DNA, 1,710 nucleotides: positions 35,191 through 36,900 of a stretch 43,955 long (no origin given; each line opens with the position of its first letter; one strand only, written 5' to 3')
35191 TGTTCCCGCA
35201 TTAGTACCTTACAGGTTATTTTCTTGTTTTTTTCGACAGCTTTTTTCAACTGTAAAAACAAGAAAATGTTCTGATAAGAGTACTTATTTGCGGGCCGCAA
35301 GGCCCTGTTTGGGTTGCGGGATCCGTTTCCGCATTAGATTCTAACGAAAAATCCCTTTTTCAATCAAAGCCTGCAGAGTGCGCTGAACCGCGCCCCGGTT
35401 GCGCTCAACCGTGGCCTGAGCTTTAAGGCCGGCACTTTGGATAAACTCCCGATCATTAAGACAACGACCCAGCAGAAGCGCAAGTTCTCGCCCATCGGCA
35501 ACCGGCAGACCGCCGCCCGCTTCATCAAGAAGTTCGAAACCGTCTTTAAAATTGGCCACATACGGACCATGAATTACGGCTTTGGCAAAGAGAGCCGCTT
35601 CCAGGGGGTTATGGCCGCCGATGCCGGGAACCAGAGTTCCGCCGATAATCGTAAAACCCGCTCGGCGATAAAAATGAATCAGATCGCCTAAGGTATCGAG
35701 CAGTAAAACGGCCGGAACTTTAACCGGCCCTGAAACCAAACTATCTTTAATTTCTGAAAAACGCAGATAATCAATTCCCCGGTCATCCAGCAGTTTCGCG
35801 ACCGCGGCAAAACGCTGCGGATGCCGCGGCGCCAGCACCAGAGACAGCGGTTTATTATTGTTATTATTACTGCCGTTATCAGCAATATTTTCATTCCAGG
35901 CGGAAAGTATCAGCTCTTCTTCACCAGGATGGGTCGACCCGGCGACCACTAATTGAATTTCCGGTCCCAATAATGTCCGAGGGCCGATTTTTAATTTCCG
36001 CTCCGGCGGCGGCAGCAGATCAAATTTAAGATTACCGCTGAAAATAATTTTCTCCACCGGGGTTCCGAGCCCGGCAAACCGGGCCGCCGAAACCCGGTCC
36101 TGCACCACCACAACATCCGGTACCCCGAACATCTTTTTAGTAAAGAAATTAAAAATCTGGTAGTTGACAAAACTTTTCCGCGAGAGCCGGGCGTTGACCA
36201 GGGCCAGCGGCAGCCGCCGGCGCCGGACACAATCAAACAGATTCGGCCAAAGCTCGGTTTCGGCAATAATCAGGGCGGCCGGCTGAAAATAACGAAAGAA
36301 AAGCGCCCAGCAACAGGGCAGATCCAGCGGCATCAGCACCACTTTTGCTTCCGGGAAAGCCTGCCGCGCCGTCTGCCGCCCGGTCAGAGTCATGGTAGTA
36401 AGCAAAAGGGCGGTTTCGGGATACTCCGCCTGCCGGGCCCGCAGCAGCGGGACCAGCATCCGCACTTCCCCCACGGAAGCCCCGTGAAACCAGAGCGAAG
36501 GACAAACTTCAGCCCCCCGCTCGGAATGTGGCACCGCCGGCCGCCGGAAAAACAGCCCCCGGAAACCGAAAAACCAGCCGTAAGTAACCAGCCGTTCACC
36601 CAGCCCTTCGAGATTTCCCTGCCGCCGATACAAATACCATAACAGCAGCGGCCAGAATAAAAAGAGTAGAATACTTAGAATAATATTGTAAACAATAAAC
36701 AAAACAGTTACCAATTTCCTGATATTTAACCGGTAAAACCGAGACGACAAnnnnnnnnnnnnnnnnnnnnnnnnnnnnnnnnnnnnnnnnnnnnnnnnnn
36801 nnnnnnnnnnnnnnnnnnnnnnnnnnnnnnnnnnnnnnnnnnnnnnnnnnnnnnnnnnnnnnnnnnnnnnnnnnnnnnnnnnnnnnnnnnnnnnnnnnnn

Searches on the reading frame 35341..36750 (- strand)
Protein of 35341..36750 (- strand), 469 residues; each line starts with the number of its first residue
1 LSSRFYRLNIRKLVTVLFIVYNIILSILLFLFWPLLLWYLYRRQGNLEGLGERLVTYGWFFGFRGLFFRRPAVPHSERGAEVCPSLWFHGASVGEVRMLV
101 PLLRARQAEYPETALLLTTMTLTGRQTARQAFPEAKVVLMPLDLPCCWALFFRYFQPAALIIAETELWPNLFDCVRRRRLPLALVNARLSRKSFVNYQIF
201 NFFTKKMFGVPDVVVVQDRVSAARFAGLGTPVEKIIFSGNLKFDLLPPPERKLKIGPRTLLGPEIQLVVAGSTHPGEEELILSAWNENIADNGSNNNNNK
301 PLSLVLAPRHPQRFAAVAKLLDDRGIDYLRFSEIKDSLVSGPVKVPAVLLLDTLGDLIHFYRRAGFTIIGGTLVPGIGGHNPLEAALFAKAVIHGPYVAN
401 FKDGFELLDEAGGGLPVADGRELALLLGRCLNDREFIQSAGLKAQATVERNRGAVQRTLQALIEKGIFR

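Call 15: search_protein_families(library=pfam, proteins=[window:35341-36750:-])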
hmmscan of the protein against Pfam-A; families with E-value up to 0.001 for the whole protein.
window:35341-36750:- (469 aa): 1 family
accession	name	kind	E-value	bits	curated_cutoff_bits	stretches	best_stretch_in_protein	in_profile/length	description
PF04413.22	Glycos_transf_N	-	1.5e-53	181.5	23.9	1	81-244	16-178/179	3-Deoxy-D-manno-octulosonic-acid transferase (kdotransferase)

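Call 19: find_related_loci(query=window:35341-36750:-, collection=metagenome_contigs, flank=10000)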
Query window:35341-36750:- (469 aa) in metagenome_contigs; peptide patterns used: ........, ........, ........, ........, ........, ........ (x = any residue, [..] = any of these).
193 stretches matched a pattern, but none encodes a relative of the query by tblastn (E <= 1e-3).
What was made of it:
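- Tried and rejected: First metagenome scan: using the WaaA protein found nothing (call 19).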

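Call 20: find_homologous_proteins(query=window:35341-36750:-, max_evalue=1e-30)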
Query window:35341-36750:- (469 aa): 7502 proteins with E <= 1e-30 among 8000 candidates; the best 120 are listed.
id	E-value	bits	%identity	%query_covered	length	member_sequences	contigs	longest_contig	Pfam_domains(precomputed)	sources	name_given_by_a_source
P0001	0.0e+0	1029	100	97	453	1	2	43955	PF04413.23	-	-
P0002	1.1e-247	840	83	97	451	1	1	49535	PF04413.23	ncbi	-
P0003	1.0e-195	669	69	96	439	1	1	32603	PF04413.23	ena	-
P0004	7.0e-186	637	70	89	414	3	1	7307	PF04413.23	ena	-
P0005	2.4e-184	632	70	90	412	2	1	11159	PF04413.23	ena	-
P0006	1.1e-183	629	69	89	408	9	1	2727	PF04413.23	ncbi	-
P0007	3.4e-183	628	76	79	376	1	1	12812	PF04413.23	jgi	-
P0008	1.9e-177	609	67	89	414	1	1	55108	PF04413.23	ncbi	-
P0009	2.3e-174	599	63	96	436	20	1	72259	PF04413.23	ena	-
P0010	1.3e-171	590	61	97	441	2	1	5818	PF04413.23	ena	-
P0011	4.1e-167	575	71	79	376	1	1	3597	PF04413.23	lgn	-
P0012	5.1e-166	571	72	79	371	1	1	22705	PF04413.23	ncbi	-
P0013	9.5e-165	567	62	95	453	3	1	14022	PF04413.23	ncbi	-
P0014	2.1e-162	559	62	96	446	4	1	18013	PF04413.23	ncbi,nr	ncbi:MAG: hypothetical protein J7L25_14320 [Deltaproteobacteria bacterium]|nr:hypothetical protein [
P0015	5.2e-161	555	60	95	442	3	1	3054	PF04413.23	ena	-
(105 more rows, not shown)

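Call 21: find_encoding_contigs(protein=P0002, flank=10000, max_places=4)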
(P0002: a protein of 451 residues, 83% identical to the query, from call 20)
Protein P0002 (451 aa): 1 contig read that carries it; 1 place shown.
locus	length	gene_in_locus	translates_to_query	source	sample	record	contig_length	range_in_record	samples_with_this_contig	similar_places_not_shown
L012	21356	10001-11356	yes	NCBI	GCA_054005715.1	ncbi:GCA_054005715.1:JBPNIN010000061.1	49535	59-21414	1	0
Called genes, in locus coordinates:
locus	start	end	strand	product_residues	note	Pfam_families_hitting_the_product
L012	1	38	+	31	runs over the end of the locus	?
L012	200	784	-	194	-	PF01558:POR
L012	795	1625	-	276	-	PF02775:TPP_enzyme_C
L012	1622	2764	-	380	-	PF01855:POR_N, PF17147:PFOR_II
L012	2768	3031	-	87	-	PF13484:Fer4_16 (faint), PF14697:Fer4_21 (faint), PF13187:Fer4_9, PF12797:Fer4_2 (faint), PF00037:Fer4 (faint), PF13237:Fer4_10, PF12800:Fer4_4 (faint), PF12838:Fer4_7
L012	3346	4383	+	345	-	PF04392:ABC_sub_bind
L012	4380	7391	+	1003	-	PF08448:PAS_4 (weak), PF13426:PAS_9, PF08447:PAS_3, PF00989:PAS, PF08448:PAS_4, PF00512:HisKA, PF02518:HATPase_c, PF00072:Response_reg, +2 more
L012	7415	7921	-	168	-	PF04306:DUF456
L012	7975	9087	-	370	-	PF04055:Radical_SAM, PF13186:SPASM (weak)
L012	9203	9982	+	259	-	PF00483:NTP_transferase, PF12804:NTP_transf_3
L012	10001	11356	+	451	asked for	PF04413:Glycos_transf_N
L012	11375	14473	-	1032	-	PF13426:PAS_9 (weak), PF00512:HisKA, PF02518:HATPase_c, PF23198:PDE8A_N (faint), PF00072:Response_reg, PF01627:Hpt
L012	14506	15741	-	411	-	PF13183:Fer4_8, PF13534:Fer4_17 (weak), PF02754:CCG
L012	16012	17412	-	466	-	PF01565:FAD_binding_4, PF02913:FAD-oxidase_C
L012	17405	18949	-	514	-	PF05833:NFACT_N, PF05670:NFACT-R_1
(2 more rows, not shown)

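Call 22: find_encoding_contigs(protein=P0001, flank=10000, max_places=4)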
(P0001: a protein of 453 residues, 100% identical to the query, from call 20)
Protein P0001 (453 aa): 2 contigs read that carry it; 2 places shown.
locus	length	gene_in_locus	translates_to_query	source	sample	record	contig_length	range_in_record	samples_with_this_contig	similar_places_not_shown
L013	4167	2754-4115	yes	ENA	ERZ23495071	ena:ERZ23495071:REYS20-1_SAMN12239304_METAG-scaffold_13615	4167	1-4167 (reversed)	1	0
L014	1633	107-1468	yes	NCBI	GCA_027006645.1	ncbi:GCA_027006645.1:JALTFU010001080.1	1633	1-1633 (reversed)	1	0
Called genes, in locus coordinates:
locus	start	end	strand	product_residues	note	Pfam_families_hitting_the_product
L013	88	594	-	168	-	PF04306:DUF456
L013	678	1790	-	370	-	PF04055:Radical_SAM, PF13186:SPASM (weak)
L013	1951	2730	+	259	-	PF00483:NTP_transferase, PF12804:NTP_transf_3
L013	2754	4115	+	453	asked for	PF04413:Glycos_transf_N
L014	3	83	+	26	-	?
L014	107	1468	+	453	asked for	PF04413:Glycos_transf_N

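Call 23: find_encoding_contigs(protein=P0003, flank=10000, max_places=4)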
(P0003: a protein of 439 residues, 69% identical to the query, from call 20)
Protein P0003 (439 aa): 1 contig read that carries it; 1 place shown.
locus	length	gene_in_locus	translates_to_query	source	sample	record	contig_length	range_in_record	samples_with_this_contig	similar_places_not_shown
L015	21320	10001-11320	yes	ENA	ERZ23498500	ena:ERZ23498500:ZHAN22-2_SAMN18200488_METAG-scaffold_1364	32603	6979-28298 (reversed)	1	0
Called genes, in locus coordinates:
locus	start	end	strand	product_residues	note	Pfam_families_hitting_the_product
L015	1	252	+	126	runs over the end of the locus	PF07238:PilZ (weak)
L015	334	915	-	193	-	PF01558:POR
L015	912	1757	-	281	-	PF02775:TPP_enzyme_C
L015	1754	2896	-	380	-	PF01855:POR_N, PF17147:PFOR_II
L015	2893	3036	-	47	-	-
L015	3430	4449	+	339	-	PF04392:ABC_sub_bind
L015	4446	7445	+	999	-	PF08448:PAS_4, PF13426:PAS_9 (weak), PF08447:PAS_3, PF00989:PAS, PF08448:PAS_4, PF00512:HisKA, PF02518:HATPase_c, PF00072:Response_reg, +2 more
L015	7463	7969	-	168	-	PF04306:DUF456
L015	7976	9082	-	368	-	PF04055:Radical_SAM, PF13186:SPASM (weak)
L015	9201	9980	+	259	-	PF00483:NTP_transferase, PF12804:NTP_transf_3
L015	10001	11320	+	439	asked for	PF04413:Glycos_transf_N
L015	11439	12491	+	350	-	PF00586:AIRS, PF02769:AIRS_C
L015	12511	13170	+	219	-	PF00551:Formyl_trans_N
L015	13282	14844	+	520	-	PF13671:AAA_33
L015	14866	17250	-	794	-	PF02190:LON_substr_bdg, PF00004:AAA, PF07728:AAA_5, PF22667:Lon_lid, PF05362:Lon_C, PF13541:ChlI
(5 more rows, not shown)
